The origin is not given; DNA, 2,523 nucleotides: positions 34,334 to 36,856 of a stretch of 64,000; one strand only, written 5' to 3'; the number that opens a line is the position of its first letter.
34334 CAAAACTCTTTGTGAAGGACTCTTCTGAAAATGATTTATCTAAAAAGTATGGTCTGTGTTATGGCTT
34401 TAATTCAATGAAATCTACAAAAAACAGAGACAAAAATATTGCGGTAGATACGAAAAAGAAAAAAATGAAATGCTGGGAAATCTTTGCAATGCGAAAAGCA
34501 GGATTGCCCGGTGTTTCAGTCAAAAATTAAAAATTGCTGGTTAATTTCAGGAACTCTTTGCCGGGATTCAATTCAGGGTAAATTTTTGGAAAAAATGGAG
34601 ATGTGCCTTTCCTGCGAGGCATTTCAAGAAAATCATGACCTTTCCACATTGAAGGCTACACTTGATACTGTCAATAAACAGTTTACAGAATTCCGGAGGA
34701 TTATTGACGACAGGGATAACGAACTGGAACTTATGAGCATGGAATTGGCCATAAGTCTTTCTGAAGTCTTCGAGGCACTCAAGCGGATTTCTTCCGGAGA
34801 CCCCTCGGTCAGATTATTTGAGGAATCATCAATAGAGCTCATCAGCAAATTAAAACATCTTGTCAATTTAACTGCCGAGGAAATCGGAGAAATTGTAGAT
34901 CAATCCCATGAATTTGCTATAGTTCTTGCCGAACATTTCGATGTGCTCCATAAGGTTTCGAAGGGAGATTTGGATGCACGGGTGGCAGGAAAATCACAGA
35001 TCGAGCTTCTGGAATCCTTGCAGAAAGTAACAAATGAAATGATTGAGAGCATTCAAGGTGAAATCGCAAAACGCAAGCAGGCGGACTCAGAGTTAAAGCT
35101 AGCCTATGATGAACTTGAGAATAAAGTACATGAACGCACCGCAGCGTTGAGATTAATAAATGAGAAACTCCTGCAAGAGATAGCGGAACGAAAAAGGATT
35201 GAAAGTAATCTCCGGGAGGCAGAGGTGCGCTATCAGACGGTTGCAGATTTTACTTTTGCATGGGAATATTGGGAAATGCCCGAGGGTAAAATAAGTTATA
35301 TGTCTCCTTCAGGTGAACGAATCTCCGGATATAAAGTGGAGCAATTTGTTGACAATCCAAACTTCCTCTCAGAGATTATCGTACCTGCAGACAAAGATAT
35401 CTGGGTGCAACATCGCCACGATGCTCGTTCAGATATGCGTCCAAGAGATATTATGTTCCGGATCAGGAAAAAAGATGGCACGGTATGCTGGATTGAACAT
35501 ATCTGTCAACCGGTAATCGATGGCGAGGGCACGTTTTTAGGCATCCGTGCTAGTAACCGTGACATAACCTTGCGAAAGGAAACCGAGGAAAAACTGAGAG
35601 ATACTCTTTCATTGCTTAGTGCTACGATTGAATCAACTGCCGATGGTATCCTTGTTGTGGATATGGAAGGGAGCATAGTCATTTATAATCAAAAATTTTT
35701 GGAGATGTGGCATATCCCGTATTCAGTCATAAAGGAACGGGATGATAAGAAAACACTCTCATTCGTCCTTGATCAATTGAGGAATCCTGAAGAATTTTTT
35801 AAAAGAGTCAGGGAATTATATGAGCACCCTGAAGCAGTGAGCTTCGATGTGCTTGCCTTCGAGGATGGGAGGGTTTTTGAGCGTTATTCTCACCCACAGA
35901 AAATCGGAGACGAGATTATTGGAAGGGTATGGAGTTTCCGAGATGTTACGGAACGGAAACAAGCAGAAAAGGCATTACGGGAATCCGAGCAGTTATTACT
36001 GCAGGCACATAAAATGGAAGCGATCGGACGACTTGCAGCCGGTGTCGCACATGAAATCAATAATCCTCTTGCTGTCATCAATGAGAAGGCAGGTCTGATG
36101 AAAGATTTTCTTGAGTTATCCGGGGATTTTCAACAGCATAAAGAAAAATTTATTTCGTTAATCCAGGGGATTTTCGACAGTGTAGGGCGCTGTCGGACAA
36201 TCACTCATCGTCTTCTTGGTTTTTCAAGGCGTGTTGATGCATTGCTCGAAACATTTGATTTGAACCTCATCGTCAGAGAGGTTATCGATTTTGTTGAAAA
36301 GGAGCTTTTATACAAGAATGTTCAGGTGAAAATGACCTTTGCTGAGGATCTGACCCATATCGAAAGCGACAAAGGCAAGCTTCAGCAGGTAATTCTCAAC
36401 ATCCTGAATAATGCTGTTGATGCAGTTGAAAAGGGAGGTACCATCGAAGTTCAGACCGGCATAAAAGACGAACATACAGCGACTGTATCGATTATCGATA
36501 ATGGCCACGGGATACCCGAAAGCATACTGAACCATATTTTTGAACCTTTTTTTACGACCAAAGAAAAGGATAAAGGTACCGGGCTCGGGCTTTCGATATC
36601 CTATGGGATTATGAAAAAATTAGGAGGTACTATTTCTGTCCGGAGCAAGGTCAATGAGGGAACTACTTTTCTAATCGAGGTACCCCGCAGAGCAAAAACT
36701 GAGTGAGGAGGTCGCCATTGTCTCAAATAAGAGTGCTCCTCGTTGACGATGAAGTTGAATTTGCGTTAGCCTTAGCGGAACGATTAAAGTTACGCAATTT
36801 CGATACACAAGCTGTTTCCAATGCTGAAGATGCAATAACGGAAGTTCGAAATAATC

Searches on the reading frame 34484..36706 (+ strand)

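Call 56: search_protein_families(library=pfam, proteins=[window:34484-36706:+], max_evalue=0.0001)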
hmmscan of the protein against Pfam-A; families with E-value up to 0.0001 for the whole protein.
window:34484-36706:+ (740 aa): 9 families
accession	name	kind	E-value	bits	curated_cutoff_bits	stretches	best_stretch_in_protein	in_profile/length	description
PF02518.31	HATPase_c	-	4.5e-27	95.1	26.4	1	629-736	2-110/111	Histidine kinase-, DNA gyrase B-, and HSP90-like ATPase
PF13426.13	PAS_9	-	4.1e-14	53.1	27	1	266-362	9-102/103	PAS domain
PF08447.18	PAS_3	-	1.2e-13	51.5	25.6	1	271-351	2-82/89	PAS fold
PF00989.32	PAS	-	6.7e-10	39.4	22.6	0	250-354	7-106/113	PAS fold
PF12860.13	PAS_7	-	4.5e-08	33.7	27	1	383-495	2-114/115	PAS fold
PF08448.16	PAS_4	-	4.7e-07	30.5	23.1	0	383-493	2-110/110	PAS fold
PF00512.31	HisKA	-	5.2e-07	30.1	26.9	1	515-583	3-63/66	His Kinase A (phospho-acceptor) domain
PF13188.13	PAS_8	-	1.1e-05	25.5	21.8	0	378-440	3-62/65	PAS domain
PF13589.12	HATPase_c_3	-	5.9e-05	23.5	25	0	634-702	4-71/137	Histidine kinase-, DNA gyrase B-, and HSP90-like ATPase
